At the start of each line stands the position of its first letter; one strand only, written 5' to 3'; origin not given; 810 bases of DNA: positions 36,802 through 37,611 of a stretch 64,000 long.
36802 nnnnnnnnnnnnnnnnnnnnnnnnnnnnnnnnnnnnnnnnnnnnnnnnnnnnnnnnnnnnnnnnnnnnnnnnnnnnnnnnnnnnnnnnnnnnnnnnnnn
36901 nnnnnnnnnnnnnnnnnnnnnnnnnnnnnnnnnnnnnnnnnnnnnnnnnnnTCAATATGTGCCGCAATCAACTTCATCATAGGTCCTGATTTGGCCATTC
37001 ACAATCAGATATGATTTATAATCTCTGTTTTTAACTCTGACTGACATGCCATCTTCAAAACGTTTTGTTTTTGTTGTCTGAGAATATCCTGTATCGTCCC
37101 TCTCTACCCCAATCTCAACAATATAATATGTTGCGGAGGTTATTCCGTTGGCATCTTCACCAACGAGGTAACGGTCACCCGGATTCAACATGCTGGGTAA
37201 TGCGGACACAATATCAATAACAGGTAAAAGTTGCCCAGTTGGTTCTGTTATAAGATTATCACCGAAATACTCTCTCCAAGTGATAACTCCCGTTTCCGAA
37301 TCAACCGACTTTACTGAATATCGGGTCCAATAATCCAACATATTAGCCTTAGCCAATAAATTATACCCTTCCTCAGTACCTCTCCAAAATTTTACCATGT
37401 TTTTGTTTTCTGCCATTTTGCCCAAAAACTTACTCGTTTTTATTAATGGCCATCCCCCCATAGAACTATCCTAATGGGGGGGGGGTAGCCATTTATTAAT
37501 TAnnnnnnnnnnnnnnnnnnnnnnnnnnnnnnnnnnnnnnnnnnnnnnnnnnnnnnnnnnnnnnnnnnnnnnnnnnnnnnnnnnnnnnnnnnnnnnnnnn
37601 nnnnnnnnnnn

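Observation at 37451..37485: G10 homopolymer within a hairpin that buries the start codon of the gene after the 682-aa fibre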

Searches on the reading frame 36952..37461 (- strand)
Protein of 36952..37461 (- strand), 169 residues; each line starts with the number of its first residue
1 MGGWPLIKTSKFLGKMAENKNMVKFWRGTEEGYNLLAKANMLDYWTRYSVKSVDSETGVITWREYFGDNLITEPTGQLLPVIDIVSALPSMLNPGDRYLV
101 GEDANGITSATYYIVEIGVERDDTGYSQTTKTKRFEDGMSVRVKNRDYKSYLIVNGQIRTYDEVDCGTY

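Call 8: search_dna_similar(query=window:36955-37416:-, collection=phages, mode=protein, max_rows=30, max_evalue=0.001)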
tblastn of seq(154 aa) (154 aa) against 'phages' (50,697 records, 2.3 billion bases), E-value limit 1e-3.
No match.

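Call 9: search_protein_families(library=phrogs, proteins=[window:36952-37461:-])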
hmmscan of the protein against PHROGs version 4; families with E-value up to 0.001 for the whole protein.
window:36952-37461:- (169 aa): 0 families

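Call 10: search_protein_families(library=pfam, proteins=[window:36952-37461:-], max_evalue=0.01)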
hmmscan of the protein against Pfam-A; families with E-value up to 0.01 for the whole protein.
window:36952-37461:- (169 aa): 0 families

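Call 11: find_encoding_contigs(protein=window:36952-37461:-, flank=3000, max_places=10)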
Protein window:36952-37461:- (169 aa): 23 contigs read that carry it; 2 places shown.
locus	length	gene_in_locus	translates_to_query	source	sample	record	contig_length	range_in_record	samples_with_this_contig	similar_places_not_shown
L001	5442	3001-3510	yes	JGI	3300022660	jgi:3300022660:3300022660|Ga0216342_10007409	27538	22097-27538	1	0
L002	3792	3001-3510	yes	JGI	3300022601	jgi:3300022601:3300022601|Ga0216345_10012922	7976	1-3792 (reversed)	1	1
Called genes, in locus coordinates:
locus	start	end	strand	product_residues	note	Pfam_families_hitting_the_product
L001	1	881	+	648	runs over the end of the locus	-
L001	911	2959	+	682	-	-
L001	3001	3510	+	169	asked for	-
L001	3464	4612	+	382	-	PF08275:DNAG_N (faint)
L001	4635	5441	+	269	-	?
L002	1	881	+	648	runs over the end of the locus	-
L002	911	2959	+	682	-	-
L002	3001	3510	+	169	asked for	-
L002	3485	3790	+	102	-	?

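Call 12: find_related_loci(query=window:36955-37413:-, collection=viral_contigs, flank=3000)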
Query window:36955-37413:- (153 aa) in viral_contigs; peptide patterns used: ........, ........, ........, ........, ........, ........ (x = any residue, [..] = any of these).
17 stretches matched a pattern, but none encodes a relative of the query by tblastn (E <= 1e-3).

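Call 14: find_homologous_proteins(query=window:36952-37461:-, max_evalue=0.001)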
Query window:36952-37461:- (169 aa): 174 proteins with E <= 0.001 among 192 candidates; the best 120 are listed.
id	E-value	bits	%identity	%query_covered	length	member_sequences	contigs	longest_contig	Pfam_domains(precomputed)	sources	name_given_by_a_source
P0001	2.7e-98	345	100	91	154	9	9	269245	-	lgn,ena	-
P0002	1.4e-67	245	73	91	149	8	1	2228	-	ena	-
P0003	1.6e-67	245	71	91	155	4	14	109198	-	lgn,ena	-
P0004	1.0e-66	242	72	91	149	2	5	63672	-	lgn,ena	-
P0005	2.0e-66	241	70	91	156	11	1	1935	-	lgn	-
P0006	3.1e-66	240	71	91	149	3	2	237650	-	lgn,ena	-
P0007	3.5e-65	237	71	91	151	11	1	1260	-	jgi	jgi:hypothetical protein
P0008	3.0e-64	234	70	91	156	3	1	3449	-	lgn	-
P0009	4.3e-64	234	70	91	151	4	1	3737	-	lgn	-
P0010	1.0e-62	229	70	91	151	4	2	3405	-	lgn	-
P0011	1.1e-60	222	66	91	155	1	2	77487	-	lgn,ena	-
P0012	2.7e-60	221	66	91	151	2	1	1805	-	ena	-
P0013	1.0e-59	219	65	91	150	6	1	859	-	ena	-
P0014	1.3e-59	219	65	91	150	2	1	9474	-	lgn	-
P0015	2.7e-59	218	68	91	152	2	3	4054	-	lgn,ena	-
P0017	1.7e-57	212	68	91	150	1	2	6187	-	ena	-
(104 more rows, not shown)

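Call 15: find_encoding_contigs(protein=P0001, flank=3000, max_places=10)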
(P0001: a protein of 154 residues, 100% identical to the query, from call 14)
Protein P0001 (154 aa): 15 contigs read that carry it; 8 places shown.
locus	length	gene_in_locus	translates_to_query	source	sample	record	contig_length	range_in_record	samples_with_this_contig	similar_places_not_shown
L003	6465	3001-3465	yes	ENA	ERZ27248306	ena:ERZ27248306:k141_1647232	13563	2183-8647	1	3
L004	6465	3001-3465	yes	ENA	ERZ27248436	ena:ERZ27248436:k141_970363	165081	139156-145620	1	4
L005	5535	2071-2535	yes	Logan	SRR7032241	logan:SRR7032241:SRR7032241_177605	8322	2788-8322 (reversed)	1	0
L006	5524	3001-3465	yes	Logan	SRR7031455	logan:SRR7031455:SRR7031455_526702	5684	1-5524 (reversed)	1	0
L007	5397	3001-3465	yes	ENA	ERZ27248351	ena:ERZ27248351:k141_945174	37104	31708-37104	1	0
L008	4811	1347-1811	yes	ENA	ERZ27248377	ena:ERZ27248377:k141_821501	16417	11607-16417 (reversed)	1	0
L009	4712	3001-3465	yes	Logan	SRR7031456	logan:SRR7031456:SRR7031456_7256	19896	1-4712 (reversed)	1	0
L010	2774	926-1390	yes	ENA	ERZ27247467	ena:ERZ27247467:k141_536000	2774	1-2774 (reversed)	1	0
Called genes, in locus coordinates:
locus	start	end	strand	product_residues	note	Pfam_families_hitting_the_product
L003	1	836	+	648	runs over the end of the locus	-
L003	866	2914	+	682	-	-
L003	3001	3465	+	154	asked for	-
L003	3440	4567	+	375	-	PF08275:DNAG_N (faint)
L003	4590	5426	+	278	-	PF00149:Metallophos, PF12850:Metallophos_2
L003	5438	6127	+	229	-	PF00574:CLP_protease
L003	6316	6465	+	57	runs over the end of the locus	-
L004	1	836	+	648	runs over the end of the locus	-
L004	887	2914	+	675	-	-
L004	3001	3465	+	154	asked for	-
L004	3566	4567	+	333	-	PF08275:DNAG_N (faint)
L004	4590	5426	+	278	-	PF00149:Metallophos, PF12850:Metallophos_2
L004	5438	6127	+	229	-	PF00574:CLP_protease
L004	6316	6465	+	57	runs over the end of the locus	-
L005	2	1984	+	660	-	?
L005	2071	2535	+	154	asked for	-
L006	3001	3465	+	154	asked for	-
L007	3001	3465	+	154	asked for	-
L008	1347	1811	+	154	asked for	-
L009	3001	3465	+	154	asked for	-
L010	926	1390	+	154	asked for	-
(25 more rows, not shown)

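Call 18: find_related_loci(query=A1, collection=metagenome_contigs, flank=3000)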
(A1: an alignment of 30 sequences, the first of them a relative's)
Query A1 (154 aa) in metagenome_contigs; peptide patterns used: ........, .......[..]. (x = any residue, [..] = any of these).
33 stretches matched a pattern; 7 encode a relative of the query (tblastn E <= 1e-3); 7 distinct loci.
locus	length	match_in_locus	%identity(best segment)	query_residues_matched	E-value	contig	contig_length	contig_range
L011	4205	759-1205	65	1-154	1e-65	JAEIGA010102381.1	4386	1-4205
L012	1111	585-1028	57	1-154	2e-54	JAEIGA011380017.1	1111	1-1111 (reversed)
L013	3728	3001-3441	55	1-154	8e-52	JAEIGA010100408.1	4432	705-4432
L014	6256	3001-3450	52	1-154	6e-48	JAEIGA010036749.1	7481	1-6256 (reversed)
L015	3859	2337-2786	52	1-154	1e-46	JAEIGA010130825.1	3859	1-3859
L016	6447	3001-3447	52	1-154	3e-46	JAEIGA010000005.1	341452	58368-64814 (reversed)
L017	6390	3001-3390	40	4-150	2e-19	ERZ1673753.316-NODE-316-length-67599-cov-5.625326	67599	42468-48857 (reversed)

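Call 23: find_encoding_contigs(protein=P0003, flank=3000, max_places=4)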
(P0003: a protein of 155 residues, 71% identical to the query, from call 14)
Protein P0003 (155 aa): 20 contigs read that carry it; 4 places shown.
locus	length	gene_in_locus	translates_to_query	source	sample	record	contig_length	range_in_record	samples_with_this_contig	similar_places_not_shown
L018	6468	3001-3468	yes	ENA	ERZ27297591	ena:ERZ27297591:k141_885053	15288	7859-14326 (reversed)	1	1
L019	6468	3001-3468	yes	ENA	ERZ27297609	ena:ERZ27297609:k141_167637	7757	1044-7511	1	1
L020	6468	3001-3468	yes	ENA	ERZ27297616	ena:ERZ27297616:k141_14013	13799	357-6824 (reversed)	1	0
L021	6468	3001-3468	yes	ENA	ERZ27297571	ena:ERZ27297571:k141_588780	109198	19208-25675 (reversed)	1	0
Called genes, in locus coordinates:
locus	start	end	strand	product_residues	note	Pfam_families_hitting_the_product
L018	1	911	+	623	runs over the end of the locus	?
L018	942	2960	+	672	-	-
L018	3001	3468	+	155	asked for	-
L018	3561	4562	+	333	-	PF08275:DNAG_N (faint)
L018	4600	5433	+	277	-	PF00149:Metallophos, PF12850:Metallophos_2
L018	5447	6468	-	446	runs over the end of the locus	PF05265:DUF723, PF14311:DUF4379 (faint), PF10590:PNP_phzG_C (faint), PF05265:DUF723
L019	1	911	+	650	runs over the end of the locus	?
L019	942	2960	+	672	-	-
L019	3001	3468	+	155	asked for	-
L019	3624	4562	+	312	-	PF08275:DNAG_N (faint)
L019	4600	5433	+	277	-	PF00149:Metallophos, PF12850:Metallophos_2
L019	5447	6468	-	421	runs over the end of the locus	?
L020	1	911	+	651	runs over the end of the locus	-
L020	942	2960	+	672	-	-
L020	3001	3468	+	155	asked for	-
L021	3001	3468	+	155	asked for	-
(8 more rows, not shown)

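Call 24: find_encoding_contigs(protein=P0006, flank=3000, max_places=3)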
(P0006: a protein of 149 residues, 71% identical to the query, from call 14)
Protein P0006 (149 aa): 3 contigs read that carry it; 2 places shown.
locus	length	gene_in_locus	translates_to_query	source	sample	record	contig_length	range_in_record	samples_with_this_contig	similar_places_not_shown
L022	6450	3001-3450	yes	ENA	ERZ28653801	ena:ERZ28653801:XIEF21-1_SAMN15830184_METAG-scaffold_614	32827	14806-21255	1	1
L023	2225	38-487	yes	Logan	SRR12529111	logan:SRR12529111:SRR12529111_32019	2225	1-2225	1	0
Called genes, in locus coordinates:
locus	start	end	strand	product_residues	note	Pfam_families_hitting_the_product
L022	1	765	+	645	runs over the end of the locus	-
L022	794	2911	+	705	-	-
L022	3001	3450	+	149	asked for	-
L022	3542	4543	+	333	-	PF08275:DNAG_N (faint)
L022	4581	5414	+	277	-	PF00149:Metallophos, PF12850:Metallophos_2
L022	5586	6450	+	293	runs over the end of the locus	-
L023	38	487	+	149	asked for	-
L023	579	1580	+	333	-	PF08275:DNAG_N (faint)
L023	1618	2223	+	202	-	?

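Call 25: find_encoding_contigs(protein=P0011, flank=3000, max_places=3)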
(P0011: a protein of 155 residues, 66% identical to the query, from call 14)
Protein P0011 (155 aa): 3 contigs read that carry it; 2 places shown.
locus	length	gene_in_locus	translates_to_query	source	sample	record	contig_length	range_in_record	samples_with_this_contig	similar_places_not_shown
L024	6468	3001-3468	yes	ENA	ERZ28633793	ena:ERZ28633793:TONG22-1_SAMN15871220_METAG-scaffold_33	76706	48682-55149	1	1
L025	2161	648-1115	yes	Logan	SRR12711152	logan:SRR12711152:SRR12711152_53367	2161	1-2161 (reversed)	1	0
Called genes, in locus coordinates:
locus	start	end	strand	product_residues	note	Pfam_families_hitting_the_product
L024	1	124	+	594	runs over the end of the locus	-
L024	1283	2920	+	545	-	-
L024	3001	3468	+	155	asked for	-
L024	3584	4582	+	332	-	PF08275:DNAG_N (faint)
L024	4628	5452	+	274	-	PF00149:Metallophos, PF12850:Metallophos_2 (weak)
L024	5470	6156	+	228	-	PF00574:CLP_protease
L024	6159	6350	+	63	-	-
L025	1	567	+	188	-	?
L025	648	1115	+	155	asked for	-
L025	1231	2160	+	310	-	?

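Call 27: find_encoding_contigs(protein=P0004, flank=3000, max_places=6)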
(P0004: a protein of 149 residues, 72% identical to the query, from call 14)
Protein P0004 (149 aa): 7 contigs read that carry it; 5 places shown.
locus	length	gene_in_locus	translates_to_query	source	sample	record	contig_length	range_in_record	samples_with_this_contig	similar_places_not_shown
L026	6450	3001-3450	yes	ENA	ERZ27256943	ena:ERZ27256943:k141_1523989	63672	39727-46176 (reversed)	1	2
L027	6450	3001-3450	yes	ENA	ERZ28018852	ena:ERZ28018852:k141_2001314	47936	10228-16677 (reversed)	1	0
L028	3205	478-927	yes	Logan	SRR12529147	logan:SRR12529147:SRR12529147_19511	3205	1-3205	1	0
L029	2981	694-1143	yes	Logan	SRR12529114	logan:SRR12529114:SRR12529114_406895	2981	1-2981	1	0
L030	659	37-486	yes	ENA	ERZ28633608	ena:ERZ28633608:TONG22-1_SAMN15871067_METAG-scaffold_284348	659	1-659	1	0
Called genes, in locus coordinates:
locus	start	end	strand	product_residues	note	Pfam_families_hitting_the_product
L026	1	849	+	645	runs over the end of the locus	-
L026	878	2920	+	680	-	-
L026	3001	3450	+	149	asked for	-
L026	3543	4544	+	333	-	PF08275:DNAG_N (faint)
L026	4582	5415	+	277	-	PF00149:Metallophos, PF12850:Metallophos_2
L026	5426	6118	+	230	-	PF00574:CLP_protease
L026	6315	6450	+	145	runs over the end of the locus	-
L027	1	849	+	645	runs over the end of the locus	-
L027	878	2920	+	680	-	-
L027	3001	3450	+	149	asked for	-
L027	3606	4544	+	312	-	PF08275:DNAG_N (faint)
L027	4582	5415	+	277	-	PF00149:Metallophos, PF12850:Metallophos_2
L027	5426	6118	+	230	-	PF00574:CLP_protease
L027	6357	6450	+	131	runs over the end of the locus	-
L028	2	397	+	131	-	?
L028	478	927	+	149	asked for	-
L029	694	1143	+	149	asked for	-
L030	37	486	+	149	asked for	-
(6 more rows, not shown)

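Call 28: find_encoding_contigs(protein=P0002, flank=3000, max_places=6)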
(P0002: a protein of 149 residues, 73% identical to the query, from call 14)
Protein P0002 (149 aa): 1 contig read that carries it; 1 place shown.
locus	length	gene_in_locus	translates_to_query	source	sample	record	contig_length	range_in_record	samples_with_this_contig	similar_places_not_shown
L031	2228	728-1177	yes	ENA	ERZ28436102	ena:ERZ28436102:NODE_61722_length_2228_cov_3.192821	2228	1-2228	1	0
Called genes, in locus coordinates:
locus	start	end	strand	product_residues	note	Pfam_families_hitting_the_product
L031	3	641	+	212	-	?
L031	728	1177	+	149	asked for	-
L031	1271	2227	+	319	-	?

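Call 29: find_encoding_contigs(protein=P0009, flank=3000, max_places=6)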
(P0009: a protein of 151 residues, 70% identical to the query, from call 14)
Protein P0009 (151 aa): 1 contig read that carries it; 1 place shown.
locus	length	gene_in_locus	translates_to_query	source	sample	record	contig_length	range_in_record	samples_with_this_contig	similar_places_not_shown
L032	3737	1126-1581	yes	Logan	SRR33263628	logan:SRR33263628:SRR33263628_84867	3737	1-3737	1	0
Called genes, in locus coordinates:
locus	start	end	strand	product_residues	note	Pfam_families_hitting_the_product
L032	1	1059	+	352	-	?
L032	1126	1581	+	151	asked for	-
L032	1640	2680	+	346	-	PF08275:DNAG_N (faint)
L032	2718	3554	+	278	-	PF00149:Metallophos, PF12850:Metallophos_2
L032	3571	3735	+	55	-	?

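Call 41: find_encoding_contigs(protein=P0008, flank=1500, max_places=4)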
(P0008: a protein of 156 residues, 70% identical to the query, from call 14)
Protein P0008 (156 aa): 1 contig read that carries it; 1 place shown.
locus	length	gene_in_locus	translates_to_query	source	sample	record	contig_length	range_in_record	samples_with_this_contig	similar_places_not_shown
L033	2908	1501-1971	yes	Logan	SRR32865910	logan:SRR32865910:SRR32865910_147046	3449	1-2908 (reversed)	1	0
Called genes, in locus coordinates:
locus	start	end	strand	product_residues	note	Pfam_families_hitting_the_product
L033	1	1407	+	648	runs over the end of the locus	?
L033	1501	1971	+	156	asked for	-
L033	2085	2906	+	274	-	?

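Call 42: find_encoding_contigs(protein=P0010, flank=1500, max_places=4)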
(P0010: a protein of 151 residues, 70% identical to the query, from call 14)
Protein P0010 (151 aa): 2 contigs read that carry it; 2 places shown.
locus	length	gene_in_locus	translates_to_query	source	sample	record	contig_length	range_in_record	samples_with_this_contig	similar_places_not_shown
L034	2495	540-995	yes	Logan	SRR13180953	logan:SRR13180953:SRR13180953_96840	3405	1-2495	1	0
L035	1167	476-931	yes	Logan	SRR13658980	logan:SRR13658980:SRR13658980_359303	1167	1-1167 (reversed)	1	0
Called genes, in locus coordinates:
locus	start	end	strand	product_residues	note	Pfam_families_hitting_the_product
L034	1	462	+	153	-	?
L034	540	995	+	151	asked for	-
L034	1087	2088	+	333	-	PF08275:DNAG_N (faint)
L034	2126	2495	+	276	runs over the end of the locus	PF00149:Metallophos, PF12850:Metallophos_2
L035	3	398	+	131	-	?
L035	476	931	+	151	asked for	-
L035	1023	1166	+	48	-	?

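Call 43: find_encoding_contigs(protein=P0017, flank=1500, max_places=4)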
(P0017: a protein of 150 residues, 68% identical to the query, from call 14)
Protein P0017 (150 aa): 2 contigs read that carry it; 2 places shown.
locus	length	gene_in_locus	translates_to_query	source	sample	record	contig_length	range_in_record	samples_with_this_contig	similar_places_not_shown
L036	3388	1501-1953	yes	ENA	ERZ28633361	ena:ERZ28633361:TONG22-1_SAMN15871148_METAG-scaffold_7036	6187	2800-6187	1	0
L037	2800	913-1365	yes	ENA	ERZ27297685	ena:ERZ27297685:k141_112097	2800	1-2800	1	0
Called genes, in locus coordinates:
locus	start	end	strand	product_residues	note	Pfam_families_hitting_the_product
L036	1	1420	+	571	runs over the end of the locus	-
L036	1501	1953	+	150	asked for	-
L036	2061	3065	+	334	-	PF08275:DNAG_N (faint)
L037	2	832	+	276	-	?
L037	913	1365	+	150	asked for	-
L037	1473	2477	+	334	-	PF08275:DNAG_N (faint)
